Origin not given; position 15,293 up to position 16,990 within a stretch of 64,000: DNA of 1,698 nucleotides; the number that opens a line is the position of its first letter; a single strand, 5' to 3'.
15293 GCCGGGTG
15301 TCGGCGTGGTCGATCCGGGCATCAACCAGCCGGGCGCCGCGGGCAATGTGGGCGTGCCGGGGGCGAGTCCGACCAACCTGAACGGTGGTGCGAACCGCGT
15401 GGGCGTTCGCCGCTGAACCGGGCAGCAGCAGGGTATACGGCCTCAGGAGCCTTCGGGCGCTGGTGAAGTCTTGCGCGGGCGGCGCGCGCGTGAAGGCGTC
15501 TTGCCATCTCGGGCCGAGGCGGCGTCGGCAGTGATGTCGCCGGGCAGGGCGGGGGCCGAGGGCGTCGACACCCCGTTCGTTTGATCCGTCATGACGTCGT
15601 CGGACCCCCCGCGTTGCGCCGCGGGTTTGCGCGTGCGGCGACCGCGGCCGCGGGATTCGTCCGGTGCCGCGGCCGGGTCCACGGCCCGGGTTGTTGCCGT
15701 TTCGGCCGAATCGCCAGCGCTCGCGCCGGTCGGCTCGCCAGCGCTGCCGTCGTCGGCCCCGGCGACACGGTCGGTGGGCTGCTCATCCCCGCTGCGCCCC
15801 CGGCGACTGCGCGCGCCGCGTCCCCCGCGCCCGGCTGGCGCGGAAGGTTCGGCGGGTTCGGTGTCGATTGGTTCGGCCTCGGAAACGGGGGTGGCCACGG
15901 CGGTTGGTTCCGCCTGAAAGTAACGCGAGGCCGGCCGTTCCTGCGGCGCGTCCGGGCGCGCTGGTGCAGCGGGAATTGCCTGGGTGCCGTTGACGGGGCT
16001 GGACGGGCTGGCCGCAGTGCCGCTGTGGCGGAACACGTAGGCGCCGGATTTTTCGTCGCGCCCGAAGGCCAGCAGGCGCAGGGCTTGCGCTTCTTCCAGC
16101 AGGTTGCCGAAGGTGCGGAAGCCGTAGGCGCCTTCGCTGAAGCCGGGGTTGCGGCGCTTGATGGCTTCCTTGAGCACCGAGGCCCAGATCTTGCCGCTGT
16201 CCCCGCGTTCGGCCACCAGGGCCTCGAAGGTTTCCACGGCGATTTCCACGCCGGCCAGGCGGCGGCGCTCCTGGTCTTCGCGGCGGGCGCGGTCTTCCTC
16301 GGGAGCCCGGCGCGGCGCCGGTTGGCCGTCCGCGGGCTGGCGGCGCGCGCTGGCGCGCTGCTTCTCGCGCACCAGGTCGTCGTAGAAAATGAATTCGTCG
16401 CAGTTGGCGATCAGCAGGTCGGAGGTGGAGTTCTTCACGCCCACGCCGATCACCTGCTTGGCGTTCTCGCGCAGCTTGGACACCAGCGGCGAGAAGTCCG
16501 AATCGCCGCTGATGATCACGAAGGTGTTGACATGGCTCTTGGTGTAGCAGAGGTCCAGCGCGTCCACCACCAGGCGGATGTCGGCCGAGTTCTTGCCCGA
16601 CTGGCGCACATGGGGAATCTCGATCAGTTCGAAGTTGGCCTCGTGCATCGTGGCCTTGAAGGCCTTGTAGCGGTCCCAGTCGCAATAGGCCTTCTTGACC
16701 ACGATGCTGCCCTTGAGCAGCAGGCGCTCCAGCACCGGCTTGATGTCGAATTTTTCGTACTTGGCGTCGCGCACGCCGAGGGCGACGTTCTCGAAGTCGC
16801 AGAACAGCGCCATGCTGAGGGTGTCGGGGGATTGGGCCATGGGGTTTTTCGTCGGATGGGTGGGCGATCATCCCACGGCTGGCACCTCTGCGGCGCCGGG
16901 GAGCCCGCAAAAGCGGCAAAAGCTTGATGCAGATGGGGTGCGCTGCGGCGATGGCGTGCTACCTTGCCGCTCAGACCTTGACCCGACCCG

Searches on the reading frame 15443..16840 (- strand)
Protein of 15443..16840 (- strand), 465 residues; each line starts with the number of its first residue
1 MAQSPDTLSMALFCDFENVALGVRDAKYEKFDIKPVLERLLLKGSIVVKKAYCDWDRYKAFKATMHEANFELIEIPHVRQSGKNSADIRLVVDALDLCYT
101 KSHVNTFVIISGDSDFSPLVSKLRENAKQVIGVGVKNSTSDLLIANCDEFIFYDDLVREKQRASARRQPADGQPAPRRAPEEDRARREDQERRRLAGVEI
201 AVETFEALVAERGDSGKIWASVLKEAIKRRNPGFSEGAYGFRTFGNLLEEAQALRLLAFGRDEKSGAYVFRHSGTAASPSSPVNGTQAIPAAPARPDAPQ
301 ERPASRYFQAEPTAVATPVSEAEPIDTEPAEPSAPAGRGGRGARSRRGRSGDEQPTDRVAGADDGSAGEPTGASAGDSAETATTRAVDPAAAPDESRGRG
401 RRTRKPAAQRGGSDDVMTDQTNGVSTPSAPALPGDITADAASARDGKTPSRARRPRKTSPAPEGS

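Call 116: search_protein_families(library=padloc, proteins=[window:15443-16840:-], max_evalue=0.001)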
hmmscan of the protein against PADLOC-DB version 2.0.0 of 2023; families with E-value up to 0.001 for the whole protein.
window:15443-16840:- (465 aa): 1 family
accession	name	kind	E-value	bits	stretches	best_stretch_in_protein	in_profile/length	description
PDLC01154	NYN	-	2.3e-07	28.5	1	58-157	200-299/310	"LabA-like protein, NYN family nuclease"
